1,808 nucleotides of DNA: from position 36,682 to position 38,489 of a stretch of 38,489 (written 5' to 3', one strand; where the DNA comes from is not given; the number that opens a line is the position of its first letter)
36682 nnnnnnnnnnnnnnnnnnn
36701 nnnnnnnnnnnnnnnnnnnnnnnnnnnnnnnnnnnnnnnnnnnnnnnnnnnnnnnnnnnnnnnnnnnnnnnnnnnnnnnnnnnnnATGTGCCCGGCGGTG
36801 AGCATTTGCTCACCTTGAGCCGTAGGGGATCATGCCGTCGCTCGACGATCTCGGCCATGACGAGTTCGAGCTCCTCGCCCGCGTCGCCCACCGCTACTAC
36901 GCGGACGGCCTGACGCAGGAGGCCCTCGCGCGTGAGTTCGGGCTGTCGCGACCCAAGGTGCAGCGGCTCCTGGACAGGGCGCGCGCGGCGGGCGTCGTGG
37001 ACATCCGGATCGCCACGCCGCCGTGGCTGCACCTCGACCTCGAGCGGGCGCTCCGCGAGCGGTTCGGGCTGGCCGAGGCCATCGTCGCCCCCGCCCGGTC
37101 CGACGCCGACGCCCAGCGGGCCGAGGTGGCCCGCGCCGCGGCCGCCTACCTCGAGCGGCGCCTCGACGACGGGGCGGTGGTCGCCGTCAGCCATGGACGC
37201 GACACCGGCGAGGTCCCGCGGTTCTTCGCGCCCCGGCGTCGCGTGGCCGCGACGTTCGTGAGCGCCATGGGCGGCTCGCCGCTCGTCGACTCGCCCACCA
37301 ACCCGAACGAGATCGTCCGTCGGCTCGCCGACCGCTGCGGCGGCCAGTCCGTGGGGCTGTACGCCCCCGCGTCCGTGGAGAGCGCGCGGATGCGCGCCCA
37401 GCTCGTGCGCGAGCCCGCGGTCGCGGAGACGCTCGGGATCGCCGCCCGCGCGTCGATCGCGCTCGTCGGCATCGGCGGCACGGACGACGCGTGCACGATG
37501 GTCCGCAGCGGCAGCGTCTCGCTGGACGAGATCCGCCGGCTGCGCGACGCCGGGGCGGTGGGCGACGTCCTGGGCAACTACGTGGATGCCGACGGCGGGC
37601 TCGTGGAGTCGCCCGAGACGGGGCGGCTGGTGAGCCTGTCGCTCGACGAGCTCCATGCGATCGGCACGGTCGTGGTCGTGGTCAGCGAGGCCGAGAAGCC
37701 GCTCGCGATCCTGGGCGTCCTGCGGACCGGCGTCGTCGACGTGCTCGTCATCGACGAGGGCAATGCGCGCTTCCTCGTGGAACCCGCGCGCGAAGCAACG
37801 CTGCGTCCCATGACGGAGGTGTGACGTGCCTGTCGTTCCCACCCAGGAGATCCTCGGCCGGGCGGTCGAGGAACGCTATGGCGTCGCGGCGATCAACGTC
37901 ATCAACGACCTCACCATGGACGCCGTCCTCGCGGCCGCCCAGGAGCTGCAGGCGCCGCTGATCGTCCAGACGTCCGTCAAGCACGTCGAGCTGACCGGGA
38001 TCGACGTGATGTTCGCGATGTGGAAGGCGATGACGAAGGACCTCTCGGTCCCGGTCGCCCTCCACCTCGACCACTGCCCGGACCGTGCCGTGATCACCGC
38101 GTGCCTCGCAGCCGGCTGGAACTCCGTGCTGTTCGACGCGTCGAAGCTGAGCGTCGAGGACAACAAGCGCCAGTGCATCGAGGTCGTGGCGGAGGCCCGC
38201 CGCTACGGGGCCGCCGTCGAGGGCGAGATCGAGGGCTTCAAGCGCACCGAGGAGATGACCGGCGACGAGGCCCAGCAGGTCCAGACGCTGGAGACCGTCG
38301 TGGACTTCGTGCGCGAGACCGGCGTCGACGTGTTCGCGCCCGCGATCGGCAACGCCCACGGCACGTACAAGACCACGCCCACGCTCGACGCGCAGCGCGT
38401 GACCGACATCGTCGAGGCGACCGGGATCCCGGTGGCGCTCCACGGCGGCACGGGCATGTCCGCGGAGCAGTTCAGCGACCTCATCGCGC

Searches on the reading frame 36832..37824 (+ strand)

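Call 11: search_protein_families(library=pfam, proteins=[window:36832-37824:+], max_evalue=0.01)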
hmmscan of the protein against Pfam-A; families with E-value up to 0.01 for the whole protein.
window:36832-37824:+ (330 aa): 9 families
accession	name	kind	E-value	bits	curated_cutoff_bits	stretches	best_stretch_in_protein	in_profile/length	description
PF04198.19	Sugar-bind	-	3.4e-61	207.1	27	1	68-316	7-256/257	Putative sugar-binding domain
PF13518.12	HTH_28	-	5.7e-06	26.7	25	1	21-55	7-41/52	Helix-turn-helix domain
PF12802.13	MarR_2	-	7.3e-06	26.5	27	1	23-58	16-52/61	MarR family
PF13545.12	HTH_Crp_2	-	0.00018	21.8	27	1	26-59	22-55/70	Crp-like helix-turn-helix domain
PF13412.12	HTH_24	-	0.00037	20.4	21.9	1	26-56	17-47/48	Winged helix-turn-helix DNA-binding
PF13384.12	HTH_23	-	0.00047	20.3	24.6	1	21-55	13-46/50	Homeodomain-like domain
PF08281.18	Sigma70_r4_2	-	0.0011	19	25.7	1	22-52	22-52/54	Sigma-70, region 4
PF04545.22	Sigma70_r4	-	0.0036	17.2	24.1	1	21-51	15-45/50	Sigma-70, region 4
PF13551.12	HTH_29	-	0.0037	17.8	28.1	0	24-63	9-51/64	Winged helix-turn helix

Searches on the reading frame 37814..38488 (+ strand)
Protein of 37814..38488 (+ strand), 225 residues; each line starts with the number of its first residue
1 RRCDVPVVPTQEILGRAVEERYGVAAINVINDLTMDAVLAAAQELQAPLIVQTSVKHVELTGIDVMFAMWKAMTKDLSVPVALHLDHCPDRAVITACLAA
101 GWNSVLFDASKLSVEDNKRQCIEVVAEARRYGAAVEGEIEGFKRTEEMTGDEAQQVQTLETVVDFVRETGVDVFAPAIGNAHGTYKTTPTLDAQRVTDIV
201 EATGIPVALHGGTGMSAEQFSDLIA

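Call 11: search_protein_families(library=pfam, proteins=[window:37814-38488:+], max_evalue=0.01)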
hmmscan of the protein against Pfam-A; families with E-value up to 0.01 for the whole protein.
window:37814-38488:+ (225 aa): 1 family
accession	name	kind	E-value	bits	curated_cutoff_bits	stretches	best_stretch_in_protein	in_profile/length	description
PF01116.26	F_bP_aldolase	-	5.8e-63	213.4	25.5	1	9-224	2-220/277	Fructose-bisphosphate aldolase class-II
